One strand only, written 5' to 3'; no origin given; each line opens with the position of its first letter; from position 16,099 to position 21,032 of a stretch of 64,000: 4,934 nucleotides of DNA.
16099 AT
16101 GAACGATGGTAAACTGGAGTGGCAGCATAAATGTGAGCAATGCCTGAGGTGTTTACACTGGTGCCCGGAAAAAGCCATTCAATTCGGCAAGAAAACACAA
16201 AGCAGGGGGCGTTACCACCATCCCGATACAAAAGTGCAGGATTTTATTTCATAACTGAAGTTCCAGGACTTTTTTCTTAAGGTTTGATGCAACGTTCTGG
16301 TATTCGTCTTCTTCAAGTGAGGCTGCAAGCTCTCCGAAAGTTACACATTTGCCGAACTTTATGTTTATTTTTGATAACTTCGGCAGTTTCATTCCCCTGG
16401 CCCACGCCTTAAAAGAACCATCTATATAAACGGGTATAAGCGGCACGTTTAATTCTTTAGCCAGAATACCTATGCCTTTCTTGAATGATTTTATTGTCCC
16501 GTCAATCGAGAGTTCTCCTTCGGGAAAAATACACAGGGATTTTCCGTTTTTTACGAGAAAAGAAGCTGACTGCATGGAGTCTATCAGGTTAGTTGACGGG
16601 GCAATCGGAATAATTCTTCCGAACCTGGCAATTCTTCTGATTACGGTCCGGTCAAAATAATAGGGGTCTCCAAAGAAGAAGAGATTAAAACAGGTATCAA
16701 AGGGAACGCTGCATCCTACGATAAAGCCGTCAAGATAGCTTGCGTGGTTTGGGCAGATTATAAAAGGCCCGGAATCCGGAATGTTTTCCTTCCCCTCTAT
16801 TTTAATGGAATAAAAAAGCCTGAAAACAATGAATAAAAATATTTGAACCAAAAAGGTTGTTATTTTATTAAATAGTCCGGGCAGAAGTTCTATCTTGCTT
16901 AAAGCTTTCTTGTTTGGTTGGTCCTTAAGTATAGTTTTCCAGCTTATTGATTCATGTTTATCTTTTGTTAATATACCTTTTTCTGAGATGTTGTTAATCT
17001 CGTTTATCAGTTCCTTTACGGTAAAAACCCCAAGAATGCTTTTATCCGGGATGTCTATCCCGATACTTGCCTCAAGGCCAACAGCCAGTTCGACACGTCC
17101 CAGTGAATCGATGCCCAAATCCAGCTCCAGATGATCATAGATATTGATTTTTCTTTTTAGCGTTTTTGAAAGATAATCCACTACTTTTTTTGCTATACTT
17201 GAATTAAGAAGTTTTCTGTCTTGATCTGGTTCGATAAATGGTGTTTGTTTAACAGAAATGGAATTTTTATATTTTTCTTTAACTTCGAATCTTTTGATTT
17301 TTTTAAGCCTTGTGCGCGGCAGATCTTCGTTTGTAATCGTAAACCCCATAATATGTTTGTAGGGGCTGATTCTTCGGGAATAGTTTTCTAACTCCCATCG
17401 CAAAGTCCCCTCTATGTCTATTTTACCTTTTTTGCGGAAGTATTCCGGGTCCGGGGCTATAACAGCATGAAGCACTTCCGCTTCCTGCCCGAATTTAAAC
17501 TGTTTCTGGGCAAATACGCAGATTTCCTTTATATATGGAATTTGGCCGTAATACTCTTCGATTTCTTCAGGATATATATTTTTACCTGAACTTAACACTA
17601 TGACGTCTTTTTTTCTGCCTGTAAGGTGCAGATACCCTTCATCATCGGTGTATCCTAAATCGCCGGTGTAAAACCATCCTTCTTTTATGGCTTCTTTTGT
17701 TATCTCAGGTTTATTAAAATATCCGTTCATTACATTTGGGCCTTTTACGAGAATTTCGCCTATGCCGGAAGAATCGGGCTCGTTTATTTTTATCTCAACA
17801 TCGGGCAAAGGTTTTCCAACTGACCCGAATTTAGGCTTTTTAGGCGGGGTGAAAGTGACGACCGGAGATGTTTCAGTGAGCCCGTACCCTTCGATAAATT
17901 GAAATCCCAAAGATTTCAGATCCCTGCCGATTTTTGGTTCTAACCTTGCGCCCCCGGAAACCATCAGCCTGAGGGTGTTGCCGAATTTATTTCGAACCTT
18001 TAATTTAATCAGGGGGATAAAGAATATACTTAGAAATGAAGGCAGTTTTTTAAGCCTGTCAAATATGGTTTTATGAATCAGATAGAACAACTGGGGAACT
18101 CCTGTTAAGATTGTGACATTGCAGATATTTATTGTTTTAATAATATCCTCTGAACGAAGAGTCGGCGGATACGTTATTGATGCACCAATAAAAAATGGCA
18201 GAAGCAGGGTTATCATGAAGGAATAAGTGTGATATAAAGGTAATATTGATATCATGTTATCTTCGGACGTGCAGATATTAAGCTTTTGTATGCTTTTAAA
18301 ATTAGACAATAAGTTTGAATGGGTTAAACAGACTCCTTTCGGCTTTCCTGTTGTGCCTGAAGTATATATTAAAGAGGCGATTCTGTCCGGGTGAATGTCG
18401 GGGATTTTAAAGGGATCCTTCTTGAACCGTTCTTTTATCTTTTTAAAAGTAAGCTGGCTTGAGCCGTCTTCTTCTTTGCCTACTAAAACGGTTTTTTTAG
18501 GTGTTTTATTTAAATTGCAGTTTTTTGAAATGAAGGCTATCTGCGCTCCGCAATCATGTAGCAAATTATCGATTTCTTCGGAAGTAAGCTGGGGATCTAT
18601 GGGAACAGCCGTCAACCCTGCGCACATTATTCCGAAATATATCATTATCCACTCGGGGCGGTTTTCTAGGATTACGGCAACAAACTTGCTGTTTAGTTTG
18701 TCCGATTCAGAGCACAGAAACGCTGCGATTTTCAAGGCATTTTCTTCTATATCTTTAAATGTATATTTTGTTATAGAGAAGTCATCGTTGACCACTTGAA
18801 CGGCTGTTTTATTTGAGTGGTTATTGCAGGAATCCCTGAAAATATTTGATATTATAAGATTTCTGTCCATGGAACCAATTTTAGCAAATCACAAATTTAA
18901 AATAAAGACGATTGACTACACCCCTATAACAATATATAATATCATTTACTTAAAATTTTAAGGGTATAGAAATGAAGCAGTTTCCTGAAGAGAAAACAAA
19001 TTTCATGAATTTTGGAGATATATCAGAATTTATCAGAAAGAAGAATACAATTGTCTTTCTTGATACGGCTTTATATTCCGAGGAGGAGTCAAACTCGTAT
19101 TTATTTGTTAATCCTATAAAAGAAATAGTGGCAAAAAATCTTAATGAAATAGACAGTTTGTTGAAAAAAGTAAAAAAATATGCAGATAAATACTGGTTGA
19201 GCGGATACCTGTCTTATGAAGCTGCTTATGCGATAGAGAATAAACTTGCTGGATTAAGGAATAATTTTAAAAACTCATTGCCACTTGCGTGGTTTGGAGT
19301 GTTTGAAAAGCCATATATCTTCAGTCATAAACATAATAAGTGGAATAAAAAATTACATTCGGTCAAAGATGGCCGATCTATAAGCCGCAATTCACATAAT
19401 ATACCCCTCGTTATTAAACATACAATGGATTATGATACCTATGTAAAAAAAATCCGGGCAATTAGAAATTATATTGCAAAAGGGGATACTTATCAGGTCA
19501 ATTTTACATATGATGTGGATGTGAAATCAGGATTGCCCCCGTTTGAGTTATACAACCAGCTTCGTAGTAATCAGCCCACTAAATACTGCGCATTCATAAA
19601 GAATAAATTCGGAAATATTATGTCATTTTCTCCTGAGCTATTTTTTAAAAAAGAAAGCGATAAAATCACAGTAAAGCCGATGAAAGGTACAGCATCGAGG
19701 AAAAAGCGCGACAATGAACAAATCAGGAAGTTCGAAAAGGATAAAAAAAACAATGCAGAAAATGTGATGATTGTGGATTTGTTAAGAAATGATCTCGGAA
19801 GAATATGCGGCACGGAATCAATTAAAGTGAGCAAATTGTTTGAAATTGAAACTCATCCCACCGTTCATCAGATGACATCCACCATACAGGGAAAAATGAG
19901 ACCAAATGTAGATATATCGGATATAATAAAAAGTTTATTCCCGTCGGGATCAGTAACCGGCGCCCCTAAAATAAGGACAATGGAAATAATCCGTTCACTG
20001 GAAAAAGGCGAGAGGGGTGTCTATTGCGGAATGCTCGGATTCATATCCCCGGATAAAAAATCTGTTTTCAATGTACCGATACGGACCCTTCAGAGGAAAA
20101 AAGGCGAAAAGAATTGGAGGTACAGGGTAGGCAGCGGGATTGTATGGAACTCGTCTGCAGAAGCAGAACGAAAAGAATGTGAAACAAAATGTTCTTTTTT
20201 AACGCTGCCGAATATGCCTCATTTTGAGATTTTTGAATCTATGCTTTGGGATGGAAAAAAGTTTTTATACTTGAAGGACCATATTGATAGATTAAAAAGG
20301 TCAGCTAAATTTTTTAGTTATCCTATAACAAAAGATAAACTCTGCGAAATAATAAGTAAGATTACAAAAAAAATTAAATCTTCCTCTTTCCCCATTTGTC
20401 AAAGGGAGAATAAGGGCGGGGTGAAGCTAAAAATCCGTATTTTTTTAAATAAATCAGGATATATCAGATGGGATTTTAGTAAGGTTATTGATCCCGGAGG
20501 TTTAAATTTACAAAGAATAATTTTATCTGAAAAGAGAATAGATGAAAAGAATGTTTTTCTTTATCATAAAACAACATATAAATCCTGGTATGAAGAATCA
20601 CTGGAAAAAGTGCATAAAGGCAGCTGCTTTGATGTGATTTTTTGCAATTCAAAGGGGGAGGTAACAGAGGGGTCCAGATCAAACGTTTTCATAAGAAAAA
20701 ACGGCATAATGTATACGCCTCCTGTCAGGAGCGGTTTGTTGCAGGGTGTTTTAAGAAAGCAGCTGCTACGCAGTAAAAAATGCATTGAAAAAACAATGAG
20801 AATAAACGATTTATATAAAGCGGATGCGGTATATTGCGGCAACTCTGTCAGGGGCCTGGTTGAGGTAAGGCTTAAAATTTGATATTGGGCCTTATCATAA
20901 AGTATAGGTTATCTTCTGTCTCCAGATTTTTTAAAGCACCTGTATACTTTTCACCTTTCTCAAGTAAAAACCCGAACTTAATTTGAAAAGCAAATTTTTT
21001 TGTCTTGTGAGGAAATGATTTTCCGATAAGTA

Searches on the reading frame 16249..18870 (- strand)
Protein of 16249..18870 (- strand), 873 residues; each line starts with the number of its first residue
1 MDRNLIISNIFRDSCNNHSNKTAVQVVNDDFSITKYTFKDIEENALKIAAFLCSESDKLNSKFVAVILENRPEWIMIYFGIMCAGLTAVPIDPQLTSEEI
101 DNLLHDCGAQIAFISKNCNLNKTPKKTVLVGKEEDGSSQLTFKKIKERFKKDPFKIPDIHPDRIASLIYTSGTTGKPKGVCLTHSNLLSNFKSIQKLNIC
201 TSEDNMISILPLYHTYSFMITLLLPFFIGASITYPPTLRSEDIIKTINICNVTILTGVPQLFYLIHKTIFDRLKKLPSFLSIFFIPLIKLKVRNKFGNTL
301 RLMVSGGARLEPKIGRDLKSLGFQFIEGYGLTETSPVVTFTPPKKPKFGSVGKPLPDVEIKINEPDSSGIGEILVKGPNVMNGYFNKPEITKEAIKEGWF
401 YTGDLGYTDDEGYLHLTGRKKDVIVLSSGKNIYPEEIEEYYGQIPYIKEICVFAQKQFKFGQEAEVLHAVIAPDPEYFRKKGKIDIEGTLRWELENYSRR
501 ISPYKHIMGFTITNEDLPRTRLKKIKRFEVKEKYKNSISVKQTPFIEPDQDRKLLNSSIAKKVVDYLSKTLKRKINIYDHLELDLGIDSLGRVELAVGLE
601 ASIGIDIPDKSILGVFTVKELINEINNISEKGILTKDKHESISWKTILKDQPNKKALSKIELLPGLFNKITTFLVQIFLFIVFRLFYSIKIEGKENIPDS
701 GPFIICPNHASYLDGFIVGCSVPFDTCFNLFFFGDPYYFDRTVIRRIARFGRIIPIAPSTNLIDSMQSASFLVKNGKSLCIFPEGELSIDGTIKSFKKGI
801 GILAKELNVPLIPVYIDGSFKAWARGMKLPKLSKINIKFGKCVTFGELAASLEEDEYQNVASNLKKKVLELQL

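Call 8: search_protein_families(library=pfam, proteins=[window:16249-18870:-], max_evalue=0.01)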
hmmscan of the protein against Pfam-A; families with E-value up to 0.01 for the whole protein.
window:16249-18870:- (873 aa): 6 families
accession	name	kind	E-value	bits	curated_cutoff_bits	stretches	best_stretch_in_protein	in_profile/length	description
PF00501.34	AMP-binding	-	9.2e-80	268.7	29.9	1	11-385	1-384/384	AMP-binding enzyme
PF01553.26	Acyltransferase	-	7.8e-21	74.7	23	1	689-816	2-131/132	Acyltransferase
PF00550.31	PP-binding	-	2.3e-05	25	20.8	1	562-623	2-65/67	Phosphopantetheine attachment site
PF23562.2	AMP-binding_C_3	-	8.8e-05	23.3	20.8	1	422-539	2-117/124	AMP-binding enzyme C-terminal domain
PF23297.2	ACP_SdgA_C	-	0.00074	20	27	1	551-637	7-91/95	Highly reducing polyketide synthase sdgA, C-terminal ACP domain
PF13193.12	AMP-binding_C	-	0.0026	19.1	24.5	1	436-524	1-76/76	AMP-binding enzyme C-terminal domain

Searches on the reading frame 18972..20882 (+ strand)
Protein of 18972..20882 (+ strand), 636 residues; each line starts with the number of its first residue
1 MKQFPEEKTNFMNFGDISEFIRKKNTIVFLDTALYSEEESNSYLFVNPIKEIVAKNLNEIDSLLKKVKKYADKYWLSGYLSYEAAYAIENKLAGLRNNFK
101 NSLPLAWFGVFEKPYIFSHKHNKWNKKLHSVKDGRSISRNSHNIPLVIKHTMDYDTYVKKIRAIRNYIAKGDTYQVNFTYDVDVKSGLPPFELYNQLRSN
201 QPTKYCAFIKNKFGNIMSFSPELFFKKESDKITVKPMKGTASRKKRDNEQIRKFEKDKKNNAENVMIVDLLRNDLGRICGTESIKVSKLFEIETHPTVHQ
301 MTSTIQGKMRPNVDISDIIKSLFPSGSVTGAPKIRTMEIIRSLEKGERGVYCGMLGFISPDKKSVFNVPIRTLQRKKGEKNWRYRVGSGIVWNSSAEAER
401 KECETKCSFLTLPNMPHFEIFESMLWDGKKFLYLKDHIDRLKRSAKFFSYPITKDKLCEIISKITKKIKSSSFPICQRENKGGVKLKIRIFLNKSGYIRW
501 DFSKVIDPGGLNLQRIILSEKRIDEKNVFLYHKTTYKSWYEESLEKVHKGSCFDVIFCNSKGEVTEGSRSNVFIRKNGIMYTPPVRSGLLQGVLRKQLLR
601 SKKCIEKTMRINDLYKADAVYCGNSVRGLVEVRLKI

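Call 8: search_protein_families(library=pfam, proteins=[window:18972-20882:+], max_evalue=0.01)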
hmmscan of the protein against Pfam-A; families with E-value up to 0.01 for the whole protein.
window:18972-20882:+ (636 aa): 3 families
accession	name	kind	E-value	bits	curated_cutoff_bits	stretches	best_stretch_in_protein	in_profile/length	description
PF00425.24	Chorismate_bind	-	6.2e-83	278.7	27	1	155-406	3-257/257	chorismate binding enzyme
PF01063.24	Aminotran_4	-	1e-39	137.2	28.5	1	420-633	2-221/223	Amino-transferase class IV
PF04715.19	Anth_synt_I_N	-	1.4e-05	25.8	23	1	21-124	42-138/140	Anthranilate synthase component I, N terminal region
